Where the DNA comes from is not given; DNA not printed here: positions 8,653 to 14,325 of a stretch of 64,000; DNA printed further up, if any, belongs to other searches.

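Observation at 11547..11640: Internal MYXO-CTERM tail followed in frame by a new lipoprotein signal peptide: two tandem adhesin-like genes fused into one 1790-aa ORF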

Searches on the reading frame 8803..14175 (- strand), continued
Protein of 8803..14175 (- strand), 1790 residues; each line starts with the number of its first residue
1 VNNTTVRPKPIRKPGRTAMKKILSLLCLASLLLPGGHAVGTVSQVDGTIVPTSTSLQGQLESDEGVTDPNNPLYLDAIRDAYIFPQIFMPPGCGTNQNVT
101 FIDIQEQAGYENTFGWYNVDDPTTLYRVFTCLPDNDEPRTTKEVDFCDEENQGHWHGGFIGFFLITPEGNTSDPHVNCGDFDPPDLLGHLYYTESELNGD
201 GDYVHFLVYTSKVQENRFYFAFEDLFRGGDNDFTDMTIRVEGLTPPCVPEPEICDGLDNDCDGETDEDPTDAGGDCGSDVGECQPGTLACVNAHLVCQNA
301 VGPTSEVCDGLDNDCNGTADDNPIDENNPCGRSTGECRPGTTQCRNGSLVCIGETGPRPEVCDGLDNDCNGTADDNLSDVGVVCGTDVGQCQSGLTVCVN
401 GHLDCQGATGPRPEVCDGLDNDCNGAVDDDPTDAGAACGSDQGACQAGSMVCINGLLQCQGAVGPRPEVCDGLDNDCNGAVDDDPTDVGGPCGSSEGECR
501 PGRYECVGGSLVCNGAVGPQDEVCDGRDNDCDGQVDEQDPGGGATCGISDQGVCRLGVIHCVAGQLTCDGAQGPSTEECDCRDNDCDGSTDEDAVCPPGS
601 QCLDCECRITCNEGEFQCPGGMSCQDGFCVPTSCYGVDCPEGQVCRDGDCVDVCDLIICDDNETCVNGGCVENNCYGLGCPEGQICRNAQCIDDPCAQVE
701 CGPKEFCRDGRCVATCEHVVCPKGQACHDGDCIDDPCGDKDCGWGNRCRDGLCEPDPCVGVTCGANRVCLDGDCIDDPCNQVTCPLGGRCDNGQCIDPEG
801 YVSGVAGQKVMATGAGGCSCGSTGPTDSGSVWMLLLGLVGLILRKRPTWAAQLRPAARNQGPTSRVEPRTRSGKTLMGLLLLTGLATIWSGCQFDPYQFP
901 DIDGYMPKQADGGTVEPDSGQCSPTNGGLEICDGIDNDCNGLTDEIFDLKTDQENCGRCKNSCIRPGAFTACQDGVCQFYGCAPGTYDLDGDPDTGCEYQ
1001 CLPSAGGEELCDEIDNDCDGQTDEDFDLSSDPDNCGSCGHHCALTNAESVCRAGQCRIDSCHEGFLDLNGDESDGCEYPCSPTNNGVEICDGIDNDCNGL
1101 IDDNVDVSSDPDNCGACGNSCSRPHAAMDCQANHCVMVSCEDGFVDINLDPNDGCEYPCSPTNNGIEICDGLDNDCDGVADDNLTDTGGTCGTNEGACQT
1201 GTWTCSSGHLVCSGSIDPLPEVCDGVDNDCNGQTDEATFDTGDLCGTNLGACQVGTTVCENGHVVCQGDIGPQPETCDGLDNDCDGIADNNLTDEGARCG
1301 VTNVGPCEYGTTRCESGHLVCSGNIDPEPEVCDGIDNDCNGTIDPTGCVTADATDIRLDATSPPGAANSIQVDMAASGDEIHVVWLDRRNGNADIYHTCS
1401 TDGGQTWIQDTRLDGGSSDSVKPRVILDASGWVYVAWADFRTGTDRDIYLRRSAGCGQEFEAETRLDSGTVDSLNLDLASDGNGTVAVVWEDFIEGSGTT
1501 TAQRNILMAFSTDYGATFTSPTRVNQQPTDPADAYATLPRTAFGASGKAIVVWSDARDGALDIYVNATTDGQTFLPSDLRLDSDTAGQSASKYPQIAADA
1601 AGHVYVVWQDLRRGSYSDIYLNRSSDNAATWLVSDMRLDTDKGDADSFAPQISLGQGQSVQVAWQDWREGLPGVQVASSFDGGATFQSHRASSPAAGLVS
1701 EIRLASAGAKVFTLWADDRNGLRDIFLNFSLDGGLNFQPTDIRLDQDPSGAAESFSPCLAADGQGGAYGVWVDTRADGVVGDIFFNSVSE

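Call 6: find_homologous_proteins(query=window:8803-14175:-, max_evalue=1e-10)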
Query window:8803-14175:- (1790 aa): 3720 proteins with E <= 1e-10 among 8000 candidates; the best 120 are listed.
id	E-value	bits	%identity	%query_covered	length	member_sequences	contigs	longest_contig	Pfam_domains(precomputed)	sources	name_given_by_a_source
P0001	0.0e+0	4189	100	99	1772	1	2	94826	PF13448.12,PF11617.14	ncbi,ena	-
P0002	0.0e+0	3429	70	61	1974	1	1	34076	PF13448.12,PF11617.14,PF13088.13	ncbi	-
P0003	0.0e+0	2847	55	74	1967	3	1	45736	PF13448.12,PF11617.14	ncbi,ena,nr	ncbi:MAG: DUF4114 domain-containing protein [Deltaproteobacteria bacterium]|nr:DUF4114 domain-contai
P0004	0.0e+0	2266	46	76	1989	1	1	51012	PF13448.12,PF11617.14,PF15892.12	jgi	jgi:Notch 1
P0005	0.0e+0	2145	41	98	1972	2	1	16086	PF13448.12,PF11617.14,PF13088.13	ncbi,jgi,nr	ncbi:MAG: MopE-related protein [Deltaproteobacteria bacterium]|jgi:Notch-like protein|nr:MopE-relate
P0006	0.0e+0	1678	37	25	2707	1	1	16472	PF11617.14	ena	-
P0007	0.0e+0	1599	35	48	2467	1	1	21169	PF13448.12,PF11617.14,PF13088.13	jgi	jgi:hypothetical protein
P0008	0.0e+0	1523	43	98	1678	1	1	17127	PF13448.12,PF11617.14,PF13088.13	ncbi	-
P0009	0.0e+0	1517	42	99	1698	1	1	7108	PF13448.12,PF11617.14,PF04616.21,PF13088.13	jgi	-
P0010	0.0e+0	1511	43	21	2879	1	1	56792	PF11617.14,PF03781.23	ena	-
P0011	0.0e+0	1476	42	98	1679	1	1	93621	PF13448.12,PF11617.14,PF13088.13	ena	-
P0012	0.0e+0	1476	38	61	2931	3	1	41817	PF11617.14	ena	-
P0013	0.0e+0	1427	40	61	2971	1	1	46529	PF11617.14,PF03781.23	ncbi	ncbi:MAG: MopE-related protein [Sandaracinaceae bacterium]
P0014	0.0e+0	1418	42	98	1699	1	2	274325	PF13448.12,PF11617.14,PF13088.13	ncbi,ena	-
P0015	0.0e+0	1385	40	61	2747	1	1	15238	PF11617.14,PF03781.23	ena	-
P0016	0.0e+0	1368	40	61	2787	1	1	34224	PF11617.14,PF03781.23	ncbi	-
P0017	0.0e+0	1363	43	61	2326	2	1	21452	PF13448.12,PF11617.14,PF13088.13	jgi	jgi:hypothetical protein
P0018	0.0e+0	1357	39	60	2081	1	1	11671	PF11617.14,PF13088.13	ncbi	-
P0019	0.0e+0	1325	47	23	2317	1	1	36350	PF13448.12,PF11617.14,PF13088.13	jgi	jgi:hypothetical protein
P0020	0.0e+0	1318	43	61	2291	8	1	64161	PF13448.12,PF11617.14,PF13088.13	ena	-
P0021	0.0e+0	1315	42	61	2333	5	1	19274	PF13448.12,PF11617.14,PF13088.13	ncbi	-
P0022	0.0e+0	1308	45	51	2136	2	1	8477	PF11617.14,PF13088.13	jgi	jgi:hypothetical protein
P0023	0.0e+0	1297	41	61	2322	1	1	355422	PF13448.12,PF11617.14,PF13088.13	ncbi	ncbi:MAG: MopE-related protein [Sandaracinaceae bacterium]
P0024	0.0e+0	1295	41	61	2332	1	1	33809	PF13448.12,PF11617.14,PF13088.13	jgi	jgi:Notch-like protein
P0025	0.0e+0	1292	38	98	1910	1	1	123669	PF13448.12,PF11617.14,PF13088.13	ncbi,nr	ncbi:MAG: DUF4114 domain-containing protein [Deltaproteobacteria bacterium]|nr:DUF4114 domain-contai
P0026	0.0e+0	1275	35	45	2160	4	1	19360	PF13448.12,PF11617.14,PF13088.13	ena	-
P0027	0.0e+0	1272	41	61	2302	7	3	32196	PF13448.12,PF11617.14,PF13088.13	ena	-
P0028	0.0e+0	1269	37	61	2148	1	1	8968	PF13448.12,PF11617.14,PF15892.12,PF13088.13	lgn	-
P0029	0.0e+0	1268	43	61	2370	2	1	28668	PF13448.12,PF11617.14,PF13088.13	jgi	jgi:Notch-like protein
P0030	0.0e+0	1267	36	43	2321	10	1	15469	PF13448.12,PF11617.14,PF13088.13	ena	-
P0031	0.0e+0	1258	42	61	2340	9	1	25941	PF13448.12,PF11617.14,PF13088.13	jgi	jgi:Notch-like protein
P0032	0.0e+0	1255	42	61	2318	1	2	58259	PF13448.12,PF11617.14,PF13088.13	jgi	jgi:hypothetical protein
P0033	0.0e+0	1253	42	61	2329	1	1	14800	PF13448.12,PF11617.14,PF13088.13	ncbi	-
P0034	0.0e+0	1232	40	61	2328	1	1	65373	PF13448.12,PF11617.14,PF13088.13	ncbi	-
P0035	0.0e+0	1229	42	61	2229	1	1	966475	PF11617.14,PF03781.23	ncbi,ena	-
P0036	0.0e+0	1228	41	61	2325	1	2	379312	PF13448.12,PF11617.14,PF13088.13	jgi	jgi:Notch-like protein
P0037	0.0e+0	1226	37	60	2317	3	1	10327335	PF13448.12,PF11617.14,PF13088.13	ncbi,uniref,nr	ncbi:MopE-related protein [Sandaracinus amylolyticus]|uniref:MopE-related protein n=1 Tax=Sandaracin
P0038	0.0e+0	1225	44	31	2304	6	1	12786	PF13448.12,PF11617.14,PF13088.13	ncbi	-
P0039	0.0e+0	1225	39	61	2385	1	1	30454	PF13448.12,PF11617.14,PF13088.13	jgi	jgi:Notch 1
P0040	0.0e+0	1214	35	43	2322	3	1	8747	PF13448.12,PF11617.14,PF13088.13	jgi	jgi:hypothetical protein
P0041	0.0e+0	1211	40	61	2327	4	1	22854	PF13448.12,PF11617.14,PF13088.13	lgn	-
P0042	0.0e+0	1194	39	61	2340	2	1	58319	PF13448.12,PF11617.14,PF13088.13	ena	-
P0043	0.0e+0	1188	35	62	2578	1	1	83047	PF13448.12,PF11617.14,PF03781.23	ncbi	-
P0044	0.0e+0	1163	34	95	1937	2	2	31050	PF13448.12,PF11617.14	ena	-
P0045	0.0e+0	1160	37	48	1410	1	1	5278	PF11617.14,PF13088.13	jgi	jgi:hypothetical protein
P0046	0.0e+0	1152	40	61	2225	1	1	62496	PF11617.14,PF03781.23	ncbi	ncbi:MAG: MopE-related protein [Myxococcota bacterium]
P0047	0.0e+0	1121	37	27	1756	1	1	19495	PF11617.14,PF03781.23,PF21671.3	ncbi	-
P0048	0.0e+0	1106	39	98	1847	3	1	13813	PF13448.12,PF11617.14,PF24316.2,PF13088.13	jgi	jgi:Notch-like protein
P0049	0.0e+0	1092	39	44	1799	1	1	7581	PF13448.12,PF11617.14,PF13088.13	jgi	jgi:hypothetical protein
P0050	0.0e+0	1089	44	19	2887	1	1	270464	PF11617.14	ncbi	-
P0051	0.0e+0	1088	46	19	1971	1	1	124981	PF11617.14,PF03781.23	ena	-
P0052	0.0e+0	1082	38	61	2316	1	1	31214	PF11617.14,PF03781.23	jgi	jgi:MYXO-CTERM domain-containing protein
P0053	0.0e+0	1082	39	99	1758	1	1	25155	PF13448.12,PF11617.14,PF13088.13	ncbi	-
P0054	0.0e+0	1077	40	60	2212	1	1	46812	PF11617.14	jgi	jgi:hypothetical protein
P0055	0.0e+0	1076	39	99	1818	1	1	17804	PF13448.12,PF11617.14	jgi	jgi:Notch 1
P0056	0.0e+0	1076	40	61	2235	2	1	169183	PF11617.14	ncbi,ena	-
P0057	0.0e+0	1074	39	99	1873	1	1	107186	PF13448.12,PF11617.14,PF13088.13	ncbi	-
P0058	0.0e+0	1073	38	100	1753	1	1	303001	PF13448.12,PF11617.14,PF13088.13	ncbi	-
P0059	0.0e+0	1070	36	99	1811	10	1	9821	PF13448.12,PF11617.14,PF13088.13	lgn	-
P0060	0.0e+0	1068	43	46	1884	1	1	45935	PF13448.12,PF11617.14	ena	-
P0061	0.0e+0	1068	39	99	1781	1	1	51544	PF13448.12,PF11617.14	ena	-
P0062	0.0e+0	1067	39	99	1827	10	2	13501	PF13448.12,PF11617.14,PF13088.13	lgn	-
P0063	0.0e+0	1064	39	23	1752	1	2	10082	PF11617.14,PF03781.23,PF21671.3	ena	-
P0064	0.0e+0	1061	39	99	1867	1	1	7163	PF13448.12,PF11617.14,PF13088.13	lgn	-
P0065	0.0e+0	1059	38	98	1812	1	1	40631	PF13448.12,PF11617.14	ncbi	-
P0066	0.0e+0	1057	37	99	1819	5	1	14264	PF13448.12,PF11617.14,PF13088.13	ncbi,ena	-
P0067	0.0e+0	1054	39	99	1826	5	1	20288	PF13448.12,PF11617.14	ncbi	-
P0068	0.0e+0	1047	39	100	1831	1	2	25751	PF13448.12,PF11617.14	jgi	-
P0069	0.0e+0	1044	41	43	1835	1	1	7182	PF13448.12,PF11617.14,PF13088.13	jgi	jgi:uncharacterized protein (TIGR03382 family)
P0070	0.0e+0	1044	38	99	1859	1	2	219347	PF13448.12,PF11617.14,PF13088.13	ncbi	-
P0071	0.0e+0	1043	39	98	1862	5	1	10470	PF13448.12,PF11617.14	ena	-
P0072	0.0e+0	1041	37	61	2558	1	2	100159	PF13448.12,PF11617.14,PF03781.23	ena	-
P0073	0.0e+0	1036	43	45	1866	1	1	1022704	PF13448.12,PF11617.14,PF13088.13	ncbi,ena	-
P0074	0.0e+0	1035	40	99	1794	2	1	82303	PF13448.12,PF11617.14,PF13088.13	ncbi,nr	ncbi:MAG: MopE-related protein [Myxococcales bacterium]|nr:MopE-related protein [Myxococcales bacter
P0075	0.0e+0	1035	47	48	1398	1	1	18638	PF11617.14,PF21471.4,PF13088.13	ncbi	ncbi:MAG: MopE-related protein [bacterium]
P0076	0.0e+0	1029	39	80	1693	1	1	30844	PF13448.12,PF11617.14,PF21471.4,PF13088.13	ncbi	-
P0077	0.0e+0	1029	42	25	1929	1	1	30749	PF11617.14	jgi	jgi:hypothetical protein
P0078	0.0e+0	1029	39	98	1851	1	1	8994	PF13448.12,PF11617.14,PF13088.13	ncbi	-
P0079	0.0e+0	1029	39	97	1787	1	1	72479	PF13448.12,PF11617.14,PF13088.13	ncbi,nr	ncbi:MAG: exo-alpha-sialidase [Sandaracinaceae bacterium]|nr:exo-alpha-sialidase [Sandaracinaceae ba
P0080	0.0e+0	1029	38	98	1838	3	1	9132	PF13448.12,PF11617.14,PF13088.13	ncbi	-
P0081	0.0e+0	1027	45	43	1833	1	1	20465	PF13448.12,PF11617.14,PF13088.13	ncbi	-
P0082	0.0e+0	1025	38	98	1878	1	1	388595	PF13448.12,PF11617.14,PF13088.13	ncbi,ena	-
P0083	0.0e+0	1023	37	99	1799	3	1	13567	PF13448.12,PF11617.14,PF13088.13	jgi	-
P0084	0.0e+0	1023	37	99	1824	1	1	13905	PF13448.12,PF11617.14,PF13088.13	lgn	-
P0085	0.0e+0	1022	43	21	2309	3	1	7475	PF11617.14,PF03781.23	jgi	-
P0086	0.0e+0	1021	42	44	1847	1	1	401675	PF13448.12,PF11617.14,PF13088.13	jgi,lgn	jgi:hypothetical protein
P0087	0.0e+0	1019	43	43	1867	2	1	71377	PF13448.12,PF11617.14,PF13088.13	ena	-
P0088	0.0e+0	1019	46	48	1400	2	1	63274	PF11617.14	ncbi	-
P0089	0.0e+0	1017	44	44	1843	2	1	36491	PF13448.12,PF11617.14,PF13088.13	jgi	-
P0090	0.0e+0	1017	38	99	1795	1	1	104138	PF13448.12,PF11617.14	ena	-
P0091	0.0e+0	1016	44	43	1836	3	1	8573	PF13448.12,PF11617.14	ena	-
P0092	0.0e+0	1016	42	43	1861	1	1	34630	PF13448.12,PF11617.14,PF13088.13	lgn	-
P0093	0.0e+0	1014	37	99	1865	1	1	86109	PF13448.12,PF11617.14,PF13088.13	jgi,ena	-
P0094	0.0e+0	1014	42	43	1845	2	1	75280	PF13448.12,PF11617.14,PF13088.13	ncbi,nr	ncbi:MAG: Myxococcales trans domain protein [Myxococcales bacterium]|nr:Myxococcales trans domain pr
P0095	0.0e+0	1014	38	99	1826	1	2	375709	PF13448.12,PF11617.14,PF13088.13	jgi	jgi:hypothetical protein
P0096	1.6e-298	1012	38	98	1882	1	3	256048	PF13448.12,PF11617.14,PF13088.13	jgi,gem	-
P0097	2.1e-298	1012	37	99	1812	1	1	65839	PF13448.12,PF11617.14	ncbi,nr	ncbi:MAG: MopE-related protein [Deltaproteobacteria bacterium]|nr:MopE-related protein [Deltaproteob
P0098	2.9e-298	1011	43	43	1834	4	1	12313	PF13448.12,PF11617.14,PF13088.13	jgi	jgi:hypothetical protein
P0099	3.5e-298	1011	37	99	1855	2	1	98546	PF13448.12,PF11617.14,PF13088.13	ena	-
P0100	4.6e-298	1011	39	99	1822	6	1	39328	PF13448.12,PF11617.14,PF13088.13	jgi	-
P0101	5.1e-298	1011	37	99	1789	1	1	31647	PF13448.12,PF11617.14,PF13088.13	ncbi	-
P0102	5.9e-298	1010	43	44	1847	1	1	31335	PF13448.12,PF11617.14,PF13088.13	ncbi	-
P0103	7.4e-298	1010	43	43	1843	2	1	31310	PF13448.12,PF11617.14,PF13088.13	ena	-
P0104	1.1e-297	1009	43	44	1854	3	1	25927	PF13448.12,PF11617.14,PF13088.13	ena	-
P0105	5.7e-297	1007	40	61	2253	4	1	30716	PF11617.14,PF03781.23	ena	-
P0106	6.0e-297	1007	43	42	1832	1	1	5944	PF13448.12,PF11617.14,PF13088.13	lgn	-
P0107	2.0e-296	1005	39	45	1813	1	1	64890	PF13448.12,PF11617.14,PF13088.13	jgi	-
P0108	8.1e-296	1003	38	98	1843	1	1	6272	PF13448.12,PF11617.14,PF13088.13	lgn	-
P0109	1.0e-295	1003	36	97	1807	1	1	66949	PF13448.12,PF11617.14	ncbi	ncbi:MAG: MopE-related protein [Sandaracinaceae bacterium]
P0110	2.7e-295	1002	46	48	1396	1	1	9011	PF11617.14,PF13088.13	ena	-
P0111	3.0e-295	1001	38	99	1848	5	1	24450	PF13448.12,PF11617.14,PF13088.13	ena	-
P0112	4.9e-295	1001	40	61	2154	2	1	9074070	PF11617.14,PF03781.23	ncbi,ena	-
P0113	1.3e-294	999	42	22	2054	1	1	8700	PF00691.26,PF11617.14,PF13620.13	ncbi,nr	ncbi:MAG: MopE-related protein [Deltaproteobacteria bacterium]|nr:MopE-related protein [Deltaproteob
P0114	4.7e-293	994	41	43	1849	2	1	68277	PF13448.12,PF11617.14,PF13088.13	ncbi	ncbi:MAG TPA: MopE-related protein [Kofleriaceae bacterium]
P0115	1.1e-292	993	38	99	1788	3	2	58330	PF13448.12,PF11617.14,PF13088.13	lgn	-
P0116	1.3e-292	993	44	43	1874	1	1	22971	PF13448.12,PF11617.14,PF24316.2,PF13088.13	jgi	jgi:Notch-like protein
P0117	1.6e-292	992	43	43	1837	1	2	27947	PF13448.12,PF11617.14,PF13088.13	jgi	jgi:hypothetical protein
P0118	2.3e-292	992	40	24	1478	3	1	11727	PF11617.14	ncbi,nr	ncbi:DUF1565 domain-containing protein, partial [Myxococcota bacterium]|nr:DUF1565 domain-containing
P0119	5.2e-292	991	31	67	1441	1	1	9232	PF13448.12,PF11617.14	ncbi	-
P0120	6.8e-292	990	39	61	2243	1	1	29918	PF11617.14,PF03781.23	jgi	jgi:hypothetical protein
